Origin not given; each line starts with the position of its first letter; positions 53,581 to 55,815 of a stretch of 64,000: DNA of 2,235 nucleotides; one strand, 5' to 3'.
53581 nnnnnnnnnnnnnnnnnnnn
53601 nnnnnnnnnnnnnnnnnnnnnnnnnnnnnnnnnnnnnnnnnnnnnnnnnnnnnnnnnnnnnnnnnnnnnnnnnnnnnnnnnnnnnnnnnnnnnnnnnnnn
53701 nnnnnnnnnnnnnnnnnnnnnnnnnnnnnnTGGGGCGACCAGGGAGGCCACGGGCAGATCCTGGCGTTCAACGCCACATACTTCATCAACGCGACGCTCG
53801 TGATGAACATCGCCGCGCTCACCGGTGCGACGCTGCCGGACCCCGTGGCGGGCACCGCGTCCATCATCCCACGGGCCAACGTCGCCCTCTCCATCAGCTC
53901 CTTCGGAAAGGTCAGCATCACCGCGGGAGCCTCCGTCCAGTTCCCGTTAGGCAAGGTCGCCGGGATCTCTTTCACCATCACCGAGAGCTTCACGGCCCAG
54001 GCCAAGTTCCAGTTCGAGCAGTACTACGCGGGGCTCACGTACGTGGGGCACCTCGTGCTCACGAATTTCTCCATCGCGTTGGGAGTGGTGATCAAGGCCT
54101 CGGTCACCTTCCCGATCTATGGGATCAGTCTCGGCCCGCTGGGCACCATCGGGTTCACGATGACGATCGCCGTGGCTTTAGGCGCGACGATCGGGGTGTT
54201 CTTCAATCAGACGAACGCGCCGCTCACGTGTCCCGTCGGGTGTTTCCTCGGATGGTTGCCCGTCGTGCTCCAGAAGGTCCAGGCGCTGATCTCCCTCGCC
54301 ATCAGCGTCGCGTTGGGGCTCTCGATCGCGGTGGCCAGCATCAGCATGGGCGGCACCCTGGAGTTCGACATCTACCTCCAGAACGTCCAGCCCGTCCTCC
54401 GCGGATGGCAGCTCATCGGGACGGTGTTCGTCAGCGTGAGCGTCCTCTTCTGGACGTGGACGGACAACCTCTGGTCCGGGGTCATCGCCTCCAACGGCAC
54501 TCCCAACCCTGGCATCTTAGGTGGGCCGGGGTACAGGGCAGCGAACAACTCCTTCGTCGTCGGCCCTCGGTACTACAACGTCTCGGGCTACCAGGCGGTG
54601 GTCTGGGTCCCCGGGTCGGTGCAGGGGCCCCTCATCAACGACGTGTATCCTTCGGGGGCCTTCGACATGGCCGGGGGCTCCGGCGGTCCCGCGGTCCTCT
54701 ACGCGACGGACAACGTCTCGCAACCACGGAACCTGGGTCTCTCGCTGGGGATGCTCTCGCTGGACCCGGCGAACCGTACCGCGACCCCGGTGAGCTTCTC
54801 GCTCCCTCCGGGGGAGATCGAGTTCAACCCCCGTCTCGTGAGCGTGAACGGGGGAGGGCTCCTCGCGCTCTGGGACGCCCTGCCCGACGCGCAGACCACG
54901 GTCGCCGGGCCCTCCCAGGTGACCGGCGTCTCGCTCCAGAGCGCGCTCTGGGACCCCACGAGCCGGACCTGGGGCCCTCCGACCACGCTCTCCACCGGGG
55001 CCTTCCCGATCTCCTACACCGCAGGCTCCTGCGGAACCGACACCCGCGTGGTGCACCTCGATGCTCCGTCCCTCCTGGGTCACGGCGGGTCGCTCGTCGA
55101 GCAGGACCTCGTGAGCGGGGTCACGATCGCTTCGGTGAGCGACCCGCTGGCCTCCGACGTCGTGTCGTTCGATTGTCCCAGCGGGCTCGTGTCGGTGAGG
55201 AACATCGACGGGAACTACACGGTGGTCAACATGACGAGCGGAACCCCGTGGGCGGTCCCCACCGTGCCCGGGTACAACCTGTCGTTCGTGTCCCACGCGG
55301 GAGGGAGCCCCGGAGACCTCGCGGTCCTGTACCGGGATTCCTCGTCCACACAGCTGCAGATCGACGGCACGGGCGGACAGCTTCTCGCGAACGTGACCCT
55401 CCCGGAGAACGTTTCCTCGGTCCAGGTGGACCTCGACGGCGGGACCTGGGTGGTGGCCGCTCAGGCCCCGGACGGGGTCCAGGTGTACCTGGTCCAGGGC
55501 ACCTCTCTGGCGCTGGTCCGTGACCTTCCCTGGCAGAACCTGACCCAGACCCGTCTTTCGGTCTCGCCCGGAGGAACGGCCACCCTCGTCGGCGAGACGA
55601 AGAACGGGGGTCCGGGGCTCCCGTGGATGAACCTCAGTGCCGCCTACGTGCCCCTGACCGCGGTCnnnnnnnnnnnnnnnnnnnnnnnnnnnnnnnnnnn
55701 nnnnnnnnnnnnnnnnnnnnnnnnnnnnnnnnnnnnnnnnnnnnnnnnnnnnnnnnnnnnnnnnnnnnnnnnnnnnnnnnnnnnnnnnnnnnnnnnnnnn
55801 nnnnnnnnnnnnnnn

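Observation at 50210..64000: Locus of at least 14 kb: tandem-Lrp regulator followed by three co-oriented giant surface proteins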

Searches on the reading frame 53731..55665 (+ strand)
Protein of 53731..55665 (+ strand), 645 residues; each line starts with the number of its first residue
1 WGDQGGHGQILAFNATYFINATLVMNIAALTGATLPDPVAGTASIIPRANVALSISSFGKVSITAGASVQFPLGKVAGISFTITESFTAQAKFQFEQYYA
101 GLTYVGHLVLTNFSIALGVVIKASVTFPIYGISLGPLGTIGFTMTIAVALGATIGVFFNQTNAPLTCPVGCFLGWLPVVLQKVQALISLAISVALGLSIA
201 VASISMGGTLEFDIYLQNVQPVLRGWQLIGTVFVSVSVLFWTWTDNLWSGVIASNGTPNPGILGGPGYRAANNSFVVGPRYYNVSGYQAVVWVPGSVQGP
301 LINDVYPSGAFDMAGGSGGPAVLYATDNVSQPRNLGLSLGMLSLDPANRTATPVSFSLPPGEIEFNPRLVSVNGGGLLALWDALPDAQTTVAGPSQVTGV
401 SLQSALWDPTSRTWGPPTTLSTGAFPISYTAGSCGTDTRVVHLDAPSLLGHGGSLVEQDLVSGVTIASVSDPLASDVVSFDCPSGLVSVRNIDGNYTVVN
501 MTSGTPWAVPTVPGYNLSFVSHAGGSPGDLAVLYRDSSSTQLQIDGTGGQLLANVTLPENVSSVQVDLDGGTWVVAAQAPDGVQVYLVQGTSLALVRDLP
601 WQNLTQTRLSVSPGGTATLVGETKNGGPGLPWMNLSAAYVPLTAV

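Call 53: predict_structure(alignment_id=A3)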
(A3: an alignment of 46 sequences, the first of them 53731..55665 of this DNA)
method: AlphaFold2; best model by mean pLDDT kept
length: 645 residues; sequences in the alignment: 46
mean_pLDDT: 81.0   pTM: 0.62
mean pLDDT of the five models: 81.0, 80.7, 80.5, 77.5, 77.4
residues with pLDDT >= 90: 274; 70-90: 233; 50-70: 85; < 50: 53
segments of 3 or more residues with pLDDT < 50: 1-18, 34-44, 98-106, 262-273
pLDDT, mean of each block of 10 residues (from residue 1): 30 39 59 46 55 63 77 80 83 61 52 85 86 71 88 86 55 70 88 85 84 88 89 76 74 82 36 52 77 96 80 93 92 87 95 93 94 93 89 73 95 94 86 92 82 89 94 90 94 89 92 93 93 92 91 93 93 94 95 95 93 93 76 91 72
secondary structure, 60 per line:
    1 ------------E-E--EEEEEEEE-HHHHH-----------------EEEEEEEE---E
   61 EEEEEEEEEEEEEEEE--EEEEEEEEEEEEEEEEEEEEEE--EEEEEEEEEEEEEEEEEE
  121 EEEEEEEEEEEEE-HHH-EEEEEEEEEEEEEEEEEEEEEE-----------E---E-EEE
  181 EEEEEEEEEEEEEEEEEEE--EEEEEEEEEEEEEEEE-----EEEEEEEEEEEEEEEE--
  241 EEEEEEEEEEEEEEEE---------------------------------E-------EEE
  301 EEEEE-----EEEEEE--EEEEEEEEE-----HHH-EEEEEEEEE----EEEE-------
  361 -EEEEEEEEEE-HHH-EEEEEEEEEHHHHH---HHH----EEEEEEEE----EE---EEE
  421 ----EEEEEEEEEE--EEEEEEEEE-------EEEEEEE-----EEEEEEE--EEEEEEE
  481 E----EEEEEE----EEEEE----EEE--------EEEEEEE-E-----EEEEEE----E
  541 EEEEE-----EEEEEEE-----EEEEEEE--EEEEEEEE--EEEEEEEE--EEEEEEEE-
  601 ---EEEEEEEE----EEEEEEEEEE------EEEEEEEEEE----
elements in order: E18-25 H27-31 E49-56 E60-76 E79-100 E103-133 E139-160 E178-199 E202-217 E223-238 E241-256 E298-305 E311-316 E319-327 E337-345 E350-353 E362-371 E377-385 H386-390 E401-408 E418-420 E425-434 E437-445 E453-459 E465-471 E474-481 E486-491 E496-500 E505-507 E516-522 E530-535 E540-545 E551-557 E563-569 E572-579 E582-589 E592-599 E604-611 E616-625 E632-641

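Call 56: fold_search(model_id=the predicted structure, library=pdb)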
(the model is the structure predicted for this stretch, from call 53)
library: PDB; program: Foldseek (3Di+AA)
matches with E <= 10: 1273; with E <= 0.001: 672
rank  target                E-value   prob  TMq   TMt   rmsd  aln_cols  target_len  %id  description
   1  5nnz_A                1.0e-08  1.00  0.30  0.50   8.8       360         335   11  Crystal structure of human ODA16 (released 2017-06-07)
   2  6ucs_A                2.8e-08  1.00  0.32  0.57   6.5       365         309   13  Discovery and Structure-Based optimization of potent and selective WDR5 inhibitors containing a dihydroisoquinolinone  (released 2020-01-01)
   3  9dld_C                5.9e-08  1.00  0.34  0.56   6.9       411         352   12  CryoEM structures of yeast cytoplasmic dynein in the presence of ATP and Lis1. (released 2025-05-28)
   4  8glv_Cq               6.5e-08  1.00  0.21  0.14  26.0       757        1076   10  96-nm repeat unit of doublet microtubules from Chlamydomonas reinhardtii flagella (released 2023-05-31)
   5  5mzh_A                6.8e-08  1.00  0.30  0.44   9.2       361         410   12  Crystal structure of ODA16 from Chlamydomonas reinhardtii (released 2017-03-22)
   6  8i7o_P1               8.6e-08  1.00  0.18  0.19  31.7       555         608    9  In situ structure of axonemal doublet microtubules in mouse sperm with 16-nm repeat (released 2023-10-11)
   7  9dkx_C                9.0e-08  1.00  0.33  0.54   7.5       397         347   12  CryoEM structures of yeast cytoplasmic dynein in the presence of ATP and Lis1. (released 2025-06-04)
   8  6ufx                  9.4e-08  1.00  0.32  0.59   6.6       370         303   13  WD repeat-containing protein 5 complexed with N-[(3,5-dimethoxyphenyl)methyl]-4'-fluoro-5-{[(2E)-2-imino-3-methyl-2,3-di (released 2020-01-01)
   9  7ung_e                9.4e-08  1.00  0.16  0.17  26.0       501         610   10  48-nm repeat of the human respiratory doublet microtubule (released 2022-10-05)
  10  7mq8_LT               9.9e-08  1.00  0.24  0.19  24.9       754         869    9  Cryo-EM structure of the human SSU processome, state pre-A1 (released 2021-09-22)
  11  9dle_B                1.1e-07  1.00  0.34  0.59   7.2       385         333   12  CryoEM structures of yeast cytoplasmic dynein in the presence of ATP and Lis1. (released 2025-05-28)
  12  8q1n_B                1.1e-07  1.00  0.32  0.58   7.4       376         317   12  Cyclic peptide binder of the WBM-site of WDR5 (released 2023-09-06)
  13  4gm9_A                1.3e-07  1.00  0.32  0.58   6.5       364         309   12  Crystal structure of human WD repeat domain 5 with compound MM-401 (released 2014-02-19)
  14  9dtb                  1.4e-07  1.00  0.34  0.58   6.9       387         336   11  Crystal structure of the WDR domain of WDR91 in complex with DR3460 (released 2024-10-16)
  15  9ejp                  1.4e-07  1.00  0.32  0.55   8.6       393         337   11  Crystal structure of WDR91 in complex with XS838489 (released 2025-02-26)
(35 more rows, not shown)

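Call 58: fold_search(model_id=the predicted structure, library=viral)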
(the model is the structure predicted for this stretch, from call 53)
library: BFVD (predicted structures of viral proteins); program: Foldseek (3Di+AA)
matches with E <= 10: 648; with E <= 0.001: 101
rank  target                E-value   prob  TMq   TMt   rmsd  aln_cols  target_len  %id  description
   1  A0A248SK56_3          4.3e-08  1.00  0.25  0.15  28.4       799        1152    9  (no name in the UniProt tables at hand)
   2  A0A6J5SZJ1            2.4e-07  1.00  0.34  0.58   6.9       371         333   12  COG3391 Uncharacterized conserved protein [uncultured Caudovirales phage]
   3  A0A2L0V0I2            2.8e-07  1.00  0.24  0.13  25.2       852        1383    9  Autotransporter adhesin [Agrobacterium phage Atu_ph07]
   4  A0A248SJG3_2          2.9e-07  1.00  0.22  0.17  26.6       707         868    9  (no name in the UniProt tables at hand)
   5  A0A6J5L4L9            3.7e-07  1.00  0.30  0.24  25.5       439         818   13  Uncharacterized protein [uncultured Caudovirales phage]
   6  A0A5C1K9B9            4.2e-07  1.00  0.25  0.25  14.7       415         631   12  Uncharacterized protein [Pseudomonas phage vB_PaeM_PS119XW]
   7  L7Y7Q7                4.4e-07  1.00  0.29  0.46  17.1       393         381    7  Putative BTB/POZ domain and WD-repeat protein [Megavirus lba]
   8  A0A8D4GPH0            4.4e-07  1.00  0.32  0.51   7.9       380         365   13  (no name in the UniProt tables at hand)
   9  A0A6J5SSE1            1.0e-06  1.00  0.38  0.31  22.8       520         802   10  Uncharacterized protein [uncultured Caudovirales phage]
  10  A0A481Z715            1.0e-06  1.00  0.28  0.34  10.1       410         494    9  Uncharacterized protein [Pithovirus LCPAC104]
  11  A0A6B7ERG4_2          1.2e-06  1.00  0.19  0.14  24.4       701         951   10  (no name in the UniProt tables at hand)
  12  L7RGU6                1.6e-06  1.00  0.23  0.35  11.2       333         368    9  WD-repeat family protein [Acanthamoeba polyphaga moumouvirus]
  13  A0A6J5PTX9            1.6e-06  1.00  0.19  0.18  25.9       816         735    8  Uncharacterized protein [uncultured Caudovirales phage]
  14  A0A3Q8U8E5            1.7e-06  1.00  0.30  0.39  16.7       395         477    8  BTB/POZ domain-containing protein [Megavirus baoshan]
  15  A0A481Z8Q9            2.2e-06  1.00  0.26  0.47   7.7       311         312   15  Regulator of chromosome condensation protein [Pithovirus LCPAC304]
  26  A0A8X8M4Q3            1.0e-05  1.00  0.30  0.20  13.3       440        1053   12  (no name in the UniProt tables at hand)
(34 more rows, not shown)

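Call 59: search_solved_structures(query=A3, max_evalue=10)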
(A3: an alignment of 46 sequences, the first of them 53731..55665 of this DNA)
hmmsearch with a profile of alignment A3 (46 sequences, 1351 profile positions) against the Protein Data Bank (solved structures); distinct sequences matched with E-value up to 10: 91 (the best 60 are shown).
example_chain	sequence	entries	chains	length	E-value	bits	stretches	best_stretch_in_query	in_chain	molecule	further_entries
8ttq_A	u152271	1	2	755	1e-12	50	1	109-341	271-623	Muskelin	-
7k58_C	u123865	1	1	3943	1.6e-11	46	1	87-393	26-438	gamma heavy chain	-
6zyw_A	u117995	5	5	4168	1.6e-11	46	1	85-390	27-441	Dynein-1-alpha heavy chain, flagellar inner arm I1 complex protein, putative | Dynein gamma heavy chain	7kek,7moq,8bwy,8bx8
7k5b_C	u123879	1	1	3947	1.6e-11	46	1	86-391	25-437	gamma heavy chain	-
8ebn_A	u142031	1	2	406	4e-10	41.4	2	93-195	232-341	Kelch domain-containing protein 2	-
8sh2_B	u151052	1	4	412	4.4e-10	41.2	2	93-195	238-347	Kelch domain-containing protein 2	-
8sge_A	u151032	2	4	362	4.7e-10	41.1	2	185-341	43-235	Kelch domain-containing protein 2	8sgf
6do3_A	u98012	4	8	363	4.7e-10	41.1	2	185-341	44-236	Kelch domain-containing protein 2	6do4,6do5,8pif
8glv_Eb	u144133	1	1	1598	1.8e-08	35.9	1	86-308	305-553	Flagellar associated protein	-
5a10_A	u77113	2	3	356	1.3e-06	29.7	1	134-289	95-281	THIOCYANATE FORMING PROTEIN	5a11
8zvi_a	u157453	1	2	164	0.00013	23.1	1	340-456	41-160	Decoration protein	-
5lxk_A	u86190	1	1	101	0.00057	21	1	366-456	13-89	Decoration protein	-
8pjw_A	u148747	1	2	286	0.00069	20.7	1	127-293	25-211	SAKe6FE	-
5yq4_A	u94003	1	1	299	0.00083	20.4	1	135-312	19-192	Kelch-like protein 20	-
6gy5_A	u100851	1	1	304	0.00086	20.4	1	135-312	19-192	Kelch-like protein 20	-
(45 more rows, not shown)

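Call 94: search_dna_similar(query=window:53731-55665:+, collection=plasmids, mode=protein, max_evalue=0.001, max_rows=8)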
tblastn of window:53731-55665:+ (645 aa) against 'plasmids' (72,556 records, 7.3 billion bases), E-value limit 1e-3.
No match.

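Call 95: search_dna_similar(query=window:53731-55665:+, collection=phages, mode=protein, max_evalue=0.001, max_rows=8)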
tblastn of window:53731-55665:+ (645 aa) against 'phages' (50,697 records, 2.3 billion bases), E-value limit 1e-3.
No match.
